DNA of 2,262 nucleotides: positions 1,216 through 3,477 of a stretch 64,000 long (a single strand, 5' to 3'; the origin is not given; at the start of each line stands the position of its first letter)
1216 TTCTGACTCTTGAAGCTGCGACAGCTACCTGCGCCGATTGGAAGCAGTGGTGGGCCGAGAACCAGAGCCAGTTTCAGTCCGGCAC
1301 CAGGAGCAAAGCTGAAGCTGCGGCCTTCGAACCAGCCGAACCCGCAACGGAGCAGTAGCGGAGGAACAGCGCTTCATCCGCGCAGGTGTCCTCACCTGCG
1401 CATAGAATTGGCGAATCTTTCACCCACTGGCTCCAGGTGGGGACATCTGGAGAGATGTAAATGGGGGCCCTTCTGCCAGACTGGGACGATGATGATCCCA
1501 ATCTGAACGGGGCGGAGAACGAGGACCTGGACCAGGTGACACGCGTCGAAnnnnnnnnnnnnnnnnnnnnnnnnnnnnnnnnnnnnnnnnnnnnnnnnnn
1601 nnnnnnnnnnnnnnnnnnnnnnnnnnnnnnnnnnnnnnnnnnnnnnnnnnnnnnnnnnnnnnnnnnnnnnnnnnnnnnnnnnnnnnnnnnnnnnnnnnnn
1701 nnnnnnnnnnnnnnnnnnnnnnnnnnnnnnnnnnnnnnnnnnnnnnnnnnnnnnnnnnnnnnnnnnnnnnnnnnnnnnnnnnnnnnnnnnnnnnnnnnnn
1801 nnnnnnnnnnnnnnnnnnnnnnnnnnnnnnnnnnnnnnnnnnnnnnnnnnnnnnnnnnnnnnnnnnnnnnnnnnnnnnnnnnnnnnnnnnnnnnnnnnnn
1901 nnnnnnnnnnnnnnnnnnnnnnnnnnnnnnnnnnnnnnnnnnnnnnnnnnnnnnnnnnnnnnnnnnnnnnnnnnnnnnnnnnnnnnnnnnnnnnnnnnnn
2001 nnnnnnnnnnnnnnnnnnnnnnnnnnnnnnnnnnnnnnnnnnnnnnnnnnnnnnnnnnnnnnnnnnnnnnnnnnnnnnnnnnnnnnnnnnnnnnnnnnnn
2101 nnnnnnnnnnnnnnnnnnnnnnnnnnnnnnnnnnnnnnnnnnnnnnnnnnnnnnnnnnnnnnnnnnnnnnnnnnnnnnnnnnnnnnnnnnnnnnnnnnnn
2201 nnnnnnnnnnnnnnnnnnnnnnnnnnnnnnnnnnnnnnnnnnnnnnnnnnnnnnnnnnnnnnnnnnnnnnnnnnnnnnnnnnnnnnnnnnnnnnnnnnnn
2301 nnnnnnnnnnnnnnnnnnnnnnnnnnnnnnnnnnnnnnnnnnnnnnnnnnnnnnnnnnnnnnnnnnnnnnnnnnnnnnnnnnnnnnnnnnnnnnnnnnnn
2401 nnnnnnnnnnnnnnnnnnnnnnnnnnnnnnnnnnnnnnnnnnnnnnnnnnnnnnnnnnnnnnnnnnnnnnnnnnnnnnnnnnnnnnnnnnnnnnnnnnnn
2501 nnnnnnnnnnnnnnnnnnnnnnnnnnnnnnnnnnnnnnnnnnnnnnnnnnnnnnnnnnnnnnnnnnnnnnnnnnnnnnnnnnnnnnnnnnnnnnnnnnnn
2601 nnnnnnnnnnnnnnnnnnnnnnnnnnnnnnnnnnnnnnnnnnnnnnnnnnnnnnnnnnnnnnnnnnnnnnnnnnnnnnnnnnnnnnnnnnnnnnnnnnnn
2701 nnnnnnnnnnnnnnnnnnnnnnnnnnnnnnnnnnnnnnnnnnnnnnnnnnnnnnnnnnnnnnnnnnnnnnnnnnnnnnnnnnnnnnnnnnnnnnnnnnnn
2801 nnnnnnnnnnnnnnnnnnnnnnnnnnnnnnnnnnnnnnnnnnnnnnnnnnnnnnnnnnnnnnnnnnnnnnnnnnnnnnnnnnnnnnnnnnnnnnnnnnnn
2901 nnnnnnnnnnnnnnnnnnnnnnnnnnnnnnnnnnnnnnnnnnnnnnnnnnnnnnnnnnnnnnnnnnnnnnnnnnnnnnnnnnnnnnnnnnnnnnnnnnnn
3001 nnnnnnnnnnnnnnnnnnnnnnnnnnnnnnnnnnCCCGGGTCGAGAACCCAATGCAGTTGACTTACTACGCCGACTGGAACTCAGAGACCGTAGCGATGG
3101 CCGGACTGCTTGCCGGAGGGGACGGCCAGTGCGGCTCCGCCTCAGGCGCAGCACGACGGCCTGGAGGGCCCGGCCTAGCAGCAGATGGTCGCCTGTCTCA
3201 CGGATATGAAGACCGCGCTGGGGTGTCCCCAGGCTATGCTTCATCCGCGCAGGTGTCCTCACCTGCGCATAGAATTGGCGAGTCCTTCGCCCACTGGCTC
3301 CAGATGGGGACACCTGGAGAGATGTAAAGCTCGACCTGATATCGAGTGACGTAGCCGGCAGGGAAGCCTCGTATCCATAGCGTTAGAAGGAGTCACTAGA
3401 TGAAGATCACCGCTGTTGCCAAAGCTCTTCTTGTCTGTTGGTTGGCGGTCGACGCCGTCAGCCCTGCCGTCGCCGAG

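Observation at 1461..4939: Other E-proximal small ORFs: an acidic 30-aa peptide coupled (ATGA) to the beta-propeller gene, and a conserved 39-aa Tyr/Lys-rich peptide upstream of the duplicated lipoprotein genes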

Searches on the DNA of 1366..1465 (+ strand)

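Call 61: build_rna_model(alignment_id=A2)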
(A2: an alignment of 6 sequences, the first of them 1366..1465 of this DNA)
Model R1 built from alignment A2 (6 sequences, 100 columns); structure: RNAalifold consensus.
model positions 100; base pairs 24; branch points 1; effective number of sequences 1; information 0.589 bits per position. Calibrated on 0.2 Mb of random sequence (short: E-values are rough).
structure used (alignment columns):
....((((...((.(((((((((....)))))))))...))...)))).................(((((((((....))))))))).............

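Call 62: search_with_rna_model(model_id=R1, source=window, max_evalue=10, filters=off)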
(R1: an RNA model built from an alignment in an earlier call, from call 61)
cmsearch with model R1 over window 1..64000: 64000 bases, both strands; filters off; matches with E-value up to 10: 19.
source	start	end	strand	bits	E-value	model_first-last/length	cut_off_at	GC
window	1366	1465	+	122.7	1.1e-27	1-100/100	no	0.56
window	5967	6066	+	120.8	3.2e-27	1-100/100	no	0.58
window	4726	4825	+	120.4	4e-27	1-100/100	no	0.54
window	7173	7272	+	115.7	5.3e-26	1-100/100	no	0.59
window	8563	8662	+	114.8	8.6e-26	1-100/100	no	0.56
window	3233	3332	+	114.7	9.2e-26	1-100/100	no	0.58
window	3234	3333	-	34.2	2.4e-06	1-100/100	no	0.58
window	1367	1467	-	31.6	1e-05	1-100/100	no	0.57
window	5968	6067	-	30.8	1.6e-05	1-100/100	no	0.59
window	4727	4826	-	24.1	0.00064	1-100/100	no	0.55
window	7174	7275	-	13.2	0.26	1-100/100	no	0.59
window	56074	56149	+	9.1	2.6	1-100/100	no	0.54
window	24253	24343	+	8.5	3.7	1-100/100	no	0.53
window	33846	33928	+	7.7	5.5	1-100/100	no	0.57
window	26563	26672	+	7.7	5.8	1-100/100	no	0.59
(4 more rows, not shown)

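Call 79: search_with_rna_model(model_id=R1, sources=[L012, L013, L014], max_evalue=10, filters=off)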
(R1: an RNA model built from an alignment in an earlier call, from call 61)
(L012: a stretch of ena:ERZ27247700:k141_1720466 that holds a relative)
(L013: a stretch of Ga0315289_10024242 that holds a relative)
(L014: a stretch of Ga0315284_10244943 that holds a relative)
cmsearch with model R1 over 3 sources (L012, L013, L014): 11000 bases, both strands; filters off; matches with E-value up to 10: 8.
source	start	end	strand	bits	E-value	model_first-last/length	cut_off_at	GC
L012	940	1048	-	6.9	1.5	1-100/100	no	0.6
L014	1954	2062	-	6.9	1.5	1-100/100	no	0.6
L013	6910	6932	-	5.1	4.1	65-87/100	no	0.7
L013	856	958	+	4.5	5.7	1-100/100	no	0.57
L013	6896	7003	+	4.3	6.3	1-100/100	no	0.56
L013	1550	1637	-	4.3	6.5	1-100/100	no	0.58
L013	2600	2672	+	4.3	6.5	1-100/100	no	0.56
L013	3615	3670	-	3.6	9.8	1-100/100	no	0.5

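Call 83: search_with_rna_model(model_id=R1, sources=[L015, L016], max_evalue=10, filters=off, show_alignments=4)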
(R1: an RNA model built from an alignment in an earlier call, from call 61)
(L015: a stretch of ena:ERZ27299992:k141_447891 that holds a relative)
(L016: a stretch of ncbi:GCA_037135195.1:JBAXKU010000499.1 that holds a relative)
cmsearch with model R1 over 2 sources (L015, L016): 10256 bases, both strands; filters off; matches with E-value up to 10: 15.
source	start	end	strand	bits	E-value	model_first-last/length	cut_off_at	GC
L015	6869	6984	-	12.7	0.057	1-100/100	no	0.57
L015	4024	4097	-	7.1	1.3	1-100/100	no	0.58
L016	1807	1880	-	7.1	1.3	1-100/100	no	0.58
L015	5590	5645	-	6.4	1.9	1-100/100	no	0.64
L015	1037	1134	+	5.7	2.7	1-100/100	no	0.56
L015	6204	6295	+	5.6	3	1-100/100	no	0.57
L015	4580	4676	-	4.8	4.5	1-100/100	no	0.59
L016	2363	2459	-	4.8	4.5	1-100/100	no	0.59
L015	6905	6964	+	4.5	5.5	1-100/100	no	0.63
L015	3886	3964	+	3.9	7.6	1-100/100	no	0.54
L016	1669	1747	+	3.9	7.6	1-100/100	no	0.54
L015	4725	4816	-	3.7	8.2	1-100/100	no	0.55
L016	2508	2599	-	3.7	8.2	1-100/100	no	0.55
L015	4962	5056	-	3.4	10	1-100/100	no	0.54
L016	2745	2839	-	3.4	10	1-100/100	no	0.54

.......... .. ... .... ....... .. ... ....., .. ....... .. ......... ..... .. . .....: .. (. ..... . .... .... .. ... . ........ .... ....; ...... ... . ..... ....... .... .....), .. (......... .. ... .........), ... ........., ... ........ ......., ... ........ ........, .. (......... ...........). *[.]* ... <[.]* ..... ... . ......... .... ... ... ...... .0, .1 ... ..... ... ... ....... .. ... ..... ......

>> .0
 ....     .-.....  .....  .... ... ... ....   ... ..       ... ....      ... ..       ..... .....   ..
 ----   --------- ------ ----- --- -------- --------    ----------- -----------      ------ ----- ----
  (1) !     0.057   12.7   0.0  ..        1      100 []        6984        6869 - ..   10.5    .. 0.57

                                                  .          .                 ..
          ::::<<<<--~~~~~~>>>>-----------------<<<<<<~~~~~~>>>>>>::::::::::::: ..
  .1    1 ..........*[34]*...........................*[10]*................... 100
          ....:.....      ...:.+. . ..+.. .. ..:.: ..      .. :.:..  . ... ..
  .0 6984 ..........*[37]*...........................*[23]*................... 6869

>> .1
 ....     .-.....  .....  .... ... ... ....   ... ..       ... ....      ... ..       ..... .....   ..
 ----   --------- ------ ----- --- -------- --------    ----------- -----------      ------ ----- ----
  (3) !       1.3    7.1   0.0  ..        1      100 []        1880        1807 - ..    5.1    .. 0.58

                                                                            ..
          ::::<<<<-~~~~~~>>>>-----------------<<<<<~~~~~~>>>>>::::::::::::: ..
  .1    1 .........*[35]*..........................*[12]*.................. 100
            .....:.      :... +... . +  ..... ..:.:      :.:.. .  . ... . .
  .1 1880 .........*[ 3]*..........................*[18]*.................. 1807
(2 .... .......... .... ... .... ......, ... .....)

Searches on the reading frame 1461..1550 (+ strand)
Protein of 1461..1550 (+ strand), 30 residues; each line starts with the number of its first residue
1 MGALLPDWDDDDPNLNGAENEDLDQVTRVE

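Call 42: find_encoding_contigs(protein=window:1461-1550:+, flank=10000, max_places=10)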
Protein seq(30 aa) (30 aa): 4 contigs read that carry it; 4 places shown.
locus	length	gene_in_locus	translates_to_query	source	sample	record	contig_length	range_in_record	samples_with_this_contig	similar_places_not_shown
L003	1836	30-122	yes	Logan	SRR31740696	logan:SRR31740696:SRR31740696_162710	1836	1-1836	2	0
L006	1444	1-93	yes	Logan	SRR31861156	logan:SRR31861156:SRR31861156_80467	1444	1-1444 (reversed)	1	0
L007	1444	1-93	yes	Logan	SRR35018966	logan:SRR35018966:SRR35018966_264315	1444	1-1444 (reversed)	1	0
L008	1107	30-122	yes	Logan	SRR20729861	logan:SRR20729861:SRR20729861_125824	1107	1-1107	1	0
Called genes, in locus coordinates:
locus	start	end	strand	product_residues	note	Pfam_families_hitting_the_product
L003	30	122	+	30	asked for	-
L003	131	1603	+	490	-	-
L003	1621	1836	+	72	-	?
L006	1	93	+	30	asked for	?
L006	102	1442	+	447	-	?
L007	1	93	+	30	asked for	?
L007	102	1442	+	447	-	?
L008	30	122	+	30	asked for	-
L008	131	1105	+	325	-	?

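Call 43: find_encoding_contigs(protein=P0009, flank=10000, max_places=10)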
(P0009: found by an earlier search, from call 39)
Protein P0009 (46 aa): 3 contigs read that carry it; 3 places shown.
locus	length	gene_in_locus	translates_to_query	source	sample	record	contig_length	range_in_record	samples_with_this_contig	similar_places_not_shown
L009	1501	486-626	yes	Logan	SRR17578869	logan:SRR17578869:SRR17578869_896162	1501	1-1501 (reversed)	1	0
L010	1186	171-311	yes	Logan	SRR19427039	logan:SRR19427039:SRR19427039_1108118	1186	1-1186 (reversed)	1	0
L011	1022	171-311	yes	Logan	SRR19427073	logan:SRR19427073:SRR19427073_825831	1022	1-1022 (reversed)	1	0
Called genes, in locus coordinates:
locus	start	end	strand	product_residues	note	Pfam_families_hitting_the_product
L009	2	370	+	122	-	?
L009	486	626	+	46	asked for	-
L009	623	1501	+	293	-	?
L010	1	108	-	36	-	?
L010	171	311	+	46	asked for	-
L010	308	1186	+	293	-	?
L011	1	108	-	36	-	?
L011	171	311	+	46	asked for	-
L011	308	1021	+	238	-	?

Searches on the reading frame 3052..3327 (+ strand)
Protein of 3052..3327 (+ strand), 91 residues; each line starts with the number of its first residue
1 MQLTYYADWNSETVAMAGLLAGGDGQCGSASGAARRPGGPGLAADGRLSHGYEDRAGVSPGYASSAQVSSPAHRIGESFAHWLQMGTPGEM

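Call 39: list_cluster_members(proteins=[window:1461-1550:+, window:4820-4936:+, window:4817-4936:+, window:3052-3327:+, window:4204-4482:+, window:3400-4200:+, window:6072-6209:+, window:8699-8779:+, window:8558-8782:+, window:6009-6212:+])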
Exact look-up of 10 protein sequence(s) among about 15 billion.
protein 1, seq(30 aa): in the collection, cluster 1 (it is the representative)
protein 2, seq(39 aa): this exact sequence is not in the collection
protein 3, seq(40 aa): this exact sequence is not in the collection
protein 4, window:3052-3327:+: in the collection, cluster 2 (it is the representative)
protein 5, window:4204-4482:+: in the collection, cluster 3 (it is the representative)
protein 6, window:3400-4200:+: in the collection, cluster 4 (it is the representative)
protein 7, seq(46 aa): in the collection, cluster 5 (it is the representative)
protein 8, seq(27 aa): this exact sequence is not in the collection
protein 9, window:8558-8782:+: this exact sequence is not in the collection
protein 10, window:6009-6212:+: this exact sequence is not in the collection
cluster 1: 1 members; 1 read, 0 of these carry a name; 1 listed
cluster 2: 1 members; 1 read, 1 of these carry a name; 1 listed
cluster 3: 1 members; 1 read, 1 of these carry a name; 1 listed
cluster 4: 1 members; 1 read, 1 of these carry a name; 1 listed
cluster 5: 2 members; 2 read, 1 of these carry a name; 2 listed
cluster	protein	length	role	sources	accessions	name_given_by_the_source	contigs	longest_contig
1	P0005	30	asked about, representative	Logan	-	-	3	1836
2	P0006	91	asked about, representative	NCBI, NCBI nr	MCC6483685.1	MAG: hypothetical protein IT209_02465 [Armatimonadetes bacterium] | hypothetical protein [Armatimonadota bacterium]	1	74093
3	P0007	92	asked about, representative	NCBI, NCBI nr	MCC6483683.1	MAG: hypothetical protein IT209_02455 [Armatimonadetes bacterium] | hypothetical protein [Armatimonadota bacterium]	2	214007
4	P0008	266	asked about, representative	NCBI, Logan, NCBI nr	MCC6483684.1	MAG: hypothetical protein IT209_02460 [Armatimonadetes bacterium] | hypothetical protein [Armatimonadota bacterium]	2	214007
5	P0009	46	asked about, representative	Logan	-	-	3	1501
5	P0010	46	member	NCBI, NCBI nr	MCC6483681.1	MAG: hypothetical protein IT209_02445 [Armatimonadetes bacterium] | hypothetical protein [Armatimonadota bacterium]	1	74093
